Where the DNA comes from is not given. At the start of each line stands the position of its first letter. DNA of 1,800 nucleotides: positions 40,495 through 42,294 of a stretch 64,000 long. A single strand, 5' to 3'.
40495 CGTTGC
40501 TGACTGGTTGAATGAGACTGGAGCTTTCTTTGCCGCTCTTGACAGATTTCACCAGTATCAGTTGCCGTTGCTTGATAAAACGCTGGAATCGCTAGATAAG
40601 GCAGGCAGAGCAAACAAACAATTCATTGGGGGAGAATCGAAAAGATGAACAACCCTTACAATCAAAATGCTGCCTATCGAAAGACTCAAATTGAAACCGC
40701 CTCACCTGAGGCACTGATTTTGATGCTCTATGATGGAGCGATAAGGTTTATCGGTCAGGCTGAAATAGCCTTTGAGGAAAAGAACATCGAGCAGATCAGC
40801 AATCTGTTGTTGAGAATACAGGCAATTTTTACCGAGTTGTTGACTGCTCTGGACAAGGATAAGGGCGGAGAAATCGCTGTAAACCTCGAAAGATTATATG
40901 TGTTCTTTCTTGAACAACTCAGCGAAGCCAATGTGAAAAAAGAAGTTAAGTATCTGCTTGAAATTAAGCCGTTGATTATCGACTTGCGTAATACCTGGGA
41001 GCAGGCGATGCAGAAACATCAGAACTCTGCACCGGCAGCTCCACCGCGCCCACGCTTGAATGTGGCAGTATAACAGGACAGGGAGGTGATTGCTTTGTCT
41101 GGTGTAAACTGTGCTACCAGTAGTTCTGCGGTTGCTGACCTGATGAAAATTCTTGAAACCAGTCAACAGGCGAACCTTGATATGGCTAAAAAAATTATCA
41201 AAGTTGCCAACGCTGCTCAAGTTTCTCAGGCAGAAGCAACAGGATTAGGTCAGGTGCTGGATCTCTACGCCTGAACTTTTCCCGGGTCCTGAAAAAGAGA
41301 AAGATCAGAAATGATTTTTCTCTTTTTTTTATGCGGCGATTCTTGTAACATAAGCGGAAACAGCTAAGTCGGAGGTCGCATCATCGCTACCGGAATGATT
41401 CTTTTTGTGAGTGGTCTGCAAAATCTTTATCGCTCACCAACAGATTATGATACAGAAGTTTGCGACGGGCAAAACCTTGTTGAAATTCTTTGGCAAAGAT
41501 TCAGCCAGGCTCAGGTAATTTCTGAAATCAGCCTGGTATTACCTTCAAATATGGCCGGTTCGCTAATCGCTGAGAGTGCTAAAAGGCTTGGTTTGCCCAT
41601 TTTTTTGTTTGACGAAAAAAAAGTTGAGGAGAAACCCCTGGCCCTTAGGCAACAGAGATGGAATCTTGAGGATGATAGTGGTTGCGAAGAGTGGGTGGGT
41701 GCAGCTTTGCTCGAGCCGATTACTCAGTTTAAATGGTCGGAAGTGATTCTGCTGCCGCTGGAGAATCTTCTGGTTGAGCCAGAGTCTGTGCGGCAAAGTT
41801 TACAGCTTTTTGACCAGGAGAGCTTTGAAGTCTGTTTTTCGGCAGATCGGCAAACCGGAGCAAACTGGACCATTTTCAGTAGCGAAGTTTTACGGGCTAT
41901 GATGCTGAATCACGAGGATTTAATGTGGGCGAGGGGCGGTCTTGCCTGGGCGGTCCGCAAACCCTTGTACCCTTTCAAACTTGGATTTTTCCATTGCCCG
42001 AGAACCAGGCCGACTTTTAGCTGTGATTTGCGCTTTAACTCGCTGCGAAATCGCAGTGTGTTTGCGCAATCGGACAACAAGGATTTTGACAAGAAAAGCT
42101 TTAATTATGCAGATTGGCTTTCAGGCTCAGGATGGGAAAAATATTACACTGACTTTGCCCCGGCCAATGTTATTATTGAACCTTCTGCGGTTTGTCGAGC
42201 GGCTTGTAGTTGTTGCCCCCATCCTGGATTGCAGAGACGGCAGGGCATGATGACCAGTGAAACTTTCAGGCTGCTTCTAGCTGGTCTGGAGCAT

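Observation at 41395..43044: Radical SAM-SPASM enzyme fused to a degenerate sugar-nucleotide (cytidylyltransferase-like) domain inside the flagellin glycosylation region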

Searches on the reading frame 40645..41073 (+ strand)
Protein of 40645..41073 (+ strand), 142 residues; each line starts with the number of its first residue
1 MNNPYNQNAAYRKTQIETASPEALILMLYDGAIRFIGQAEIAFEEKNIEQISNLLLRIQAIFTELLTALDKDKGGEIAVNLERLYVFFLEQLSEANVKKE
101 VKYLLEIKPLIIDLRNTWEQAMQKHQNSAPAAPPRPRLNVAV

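Call 6: search_protein_families(library=pfam, proteins=[window:40645-41073:+], max_evalue=0.001)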
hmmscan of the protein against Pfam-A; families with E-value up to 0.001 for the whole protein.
window:40645-41073:+ (142 aa): 1 family
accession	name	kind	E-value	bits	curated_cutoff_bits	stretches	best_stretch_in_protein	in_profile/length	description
PF02561.19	FliS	-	1.1e-37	129.2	26.7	1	9-122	2-115/115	Flagellar protein FliS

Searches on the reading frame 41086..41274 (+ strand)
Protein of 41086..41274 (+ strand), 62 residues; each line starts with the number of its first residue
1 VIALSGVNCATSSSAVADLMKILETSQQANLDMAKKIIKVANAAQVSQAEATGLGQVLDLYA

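Call 20: search_protein_families(library=pfam, proteins=[window:41086-41274:+], max_evalue=0.1)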
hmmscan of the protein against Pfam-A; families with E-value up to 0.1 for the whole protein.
window:41086-41274:+ (62 aa): 0 families

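Call 34: search_protein_families(library=ncbifam, proteins=[window:41086-41274:+], max_evalue=0.001)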
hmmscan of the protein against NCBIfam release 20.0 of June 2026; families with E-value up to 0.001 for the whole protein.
window:41086-41274:+ (62 aa): 0 families

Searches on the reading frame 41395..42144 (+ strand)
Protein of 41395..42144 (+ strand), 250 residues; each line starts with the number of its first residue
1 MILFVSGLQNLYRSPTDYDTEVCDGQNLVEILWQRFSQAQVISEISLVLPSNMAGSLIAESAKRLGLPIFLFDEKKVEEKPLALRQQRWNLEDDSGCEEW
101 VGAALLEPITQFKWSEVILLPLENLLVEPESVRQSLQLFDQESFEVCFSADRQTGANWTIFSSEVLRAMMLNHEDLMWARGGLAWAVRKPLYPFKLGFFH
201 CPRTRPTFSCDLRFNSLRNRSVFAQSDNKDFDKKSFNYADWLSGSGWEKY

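Call 30: search_solved_structures(query=A3, max_evalue=10, show_alignments=3)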
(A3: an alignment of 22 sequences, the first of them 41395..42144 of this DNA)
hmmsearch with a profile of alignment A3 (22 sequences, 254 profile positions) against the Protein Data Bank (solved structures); distinct sequences matched with E-value up to 10: 2.
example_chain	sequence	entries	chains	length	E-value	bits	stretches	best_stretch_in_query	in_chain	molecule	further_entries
7obi_A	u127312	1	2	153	0.024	17.1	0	10-36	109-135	CTPR-rv4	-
2p22_A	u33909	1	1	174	0.71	12.3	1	12-72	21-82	Suppressor protein STP22 of temperature-sensitive alpha-factor receptor and arginine perme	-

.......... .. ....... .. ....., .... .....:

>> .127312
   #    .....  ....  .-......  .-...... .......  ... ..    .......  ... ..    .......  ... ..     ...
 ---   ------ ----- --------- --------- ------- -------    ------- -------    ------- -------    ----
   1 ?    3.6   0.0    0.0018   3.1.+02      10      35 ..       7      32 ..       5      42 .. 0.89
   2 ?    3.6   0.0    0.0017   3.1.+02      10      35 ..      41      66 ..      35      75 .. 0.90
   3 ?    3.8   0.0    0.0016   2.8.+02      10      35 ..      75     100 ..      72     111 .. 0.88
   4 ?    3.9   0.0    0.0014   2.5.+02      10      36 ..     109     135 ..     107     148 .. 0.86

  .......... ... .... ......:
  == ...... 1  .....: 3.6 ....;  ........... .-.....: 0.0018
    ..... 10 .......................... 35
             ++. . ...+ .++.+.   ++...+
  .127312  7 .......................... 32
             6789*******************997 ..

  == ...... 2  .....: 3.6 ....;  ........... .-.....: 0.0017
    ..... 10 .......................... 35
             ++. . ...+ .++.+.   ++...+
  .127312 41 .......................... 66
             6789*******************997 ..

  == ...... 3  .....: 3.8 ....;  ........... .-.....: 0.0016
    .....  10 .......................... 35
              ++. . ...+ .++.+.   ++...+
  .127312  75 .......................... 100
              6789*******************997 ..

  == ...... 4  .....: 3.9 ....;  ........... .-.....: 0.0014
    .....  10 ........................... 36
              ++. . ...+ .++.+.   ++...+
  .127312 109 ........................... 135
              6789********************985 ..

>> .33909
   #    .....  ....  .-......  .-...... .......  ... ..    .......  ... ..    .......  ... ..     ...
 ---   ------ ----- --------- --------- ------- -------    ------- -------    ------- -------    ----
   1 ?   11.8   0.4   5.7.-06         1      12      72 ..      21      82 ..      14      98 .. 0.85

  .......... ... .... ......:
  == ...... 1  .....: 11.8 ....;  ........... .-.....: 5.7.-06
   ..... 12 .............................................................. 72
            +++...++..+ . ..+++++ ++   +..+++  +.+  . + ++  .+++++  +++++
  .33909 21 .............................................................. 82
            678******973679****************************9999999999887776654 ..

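Call 36: predict_structure(alignment_id=A3)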
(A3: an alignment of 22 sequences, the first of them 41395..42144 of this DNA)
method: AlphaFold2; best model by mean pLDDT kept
length: 250 residues; sequences in the alignment: 22
mean_pLDDT: 91.6   pTM: 0.91
mean pLDDT of the five models: 91.6, 88.4, 88.0, 87.7, 81.7
residues with pLDDT >= 90: 166; 70-90: 81; 50-70: 3; < 50: 0
segments of 3 or more residues with pLDDT < 50: none
pLDDT, mean of each block of 10 residues (from residue 1): 92 83 89 92 95 95 97 94 87 89 97 97 95 96 96 94 97 95 90 90 77 90 83 90 89
secondary structure, 60 per line:
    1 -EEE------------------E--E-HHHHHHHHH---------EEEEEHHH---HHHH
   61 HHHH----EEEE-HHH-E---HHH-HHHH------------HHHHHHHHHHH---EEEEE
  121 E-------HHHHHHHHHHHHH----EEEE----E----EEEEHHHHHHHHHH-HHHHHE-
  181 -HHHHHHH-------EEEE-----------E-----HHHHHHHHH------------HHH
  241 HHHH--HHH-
elements in order: E2-4 H28-36 E46-50 H57-64 E69-72 H86-89 H102-112 E116-121 H129-141 E146-149 E159-162 H163-172 H174-178 H182-188 E196-199 H217-225 H238-244

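Call 41: search_protein_representatives(alignment_id=A3)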
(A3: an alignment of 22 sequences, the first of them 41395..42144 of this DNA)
Query: 22 sequences, 254 profile positions. Proteins with E-value up to 0.001 (for the whole library): 9; up to 1e-10: 8; up to 1e-30: 7. The best 9 are listed.
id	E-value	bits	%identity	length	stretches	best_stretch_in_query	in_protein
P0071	2.4e-97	341.5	-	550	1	2-253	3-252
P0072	2.6e-94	331.6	-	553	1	1-253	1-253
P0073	2.5e-91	321.8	-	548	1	1-253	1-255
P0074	1.9e-81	289.4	-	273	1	2-253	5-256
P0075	2.6e-81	289.0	-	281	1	2-242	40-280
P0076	7.8e-63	228.4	-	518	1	34-253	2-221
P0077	3.6e-47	177.1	-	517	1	42-243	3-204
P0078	2.0e-17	79.7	-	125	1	2-110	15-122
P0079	7.4e-08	48.3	-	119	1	2-56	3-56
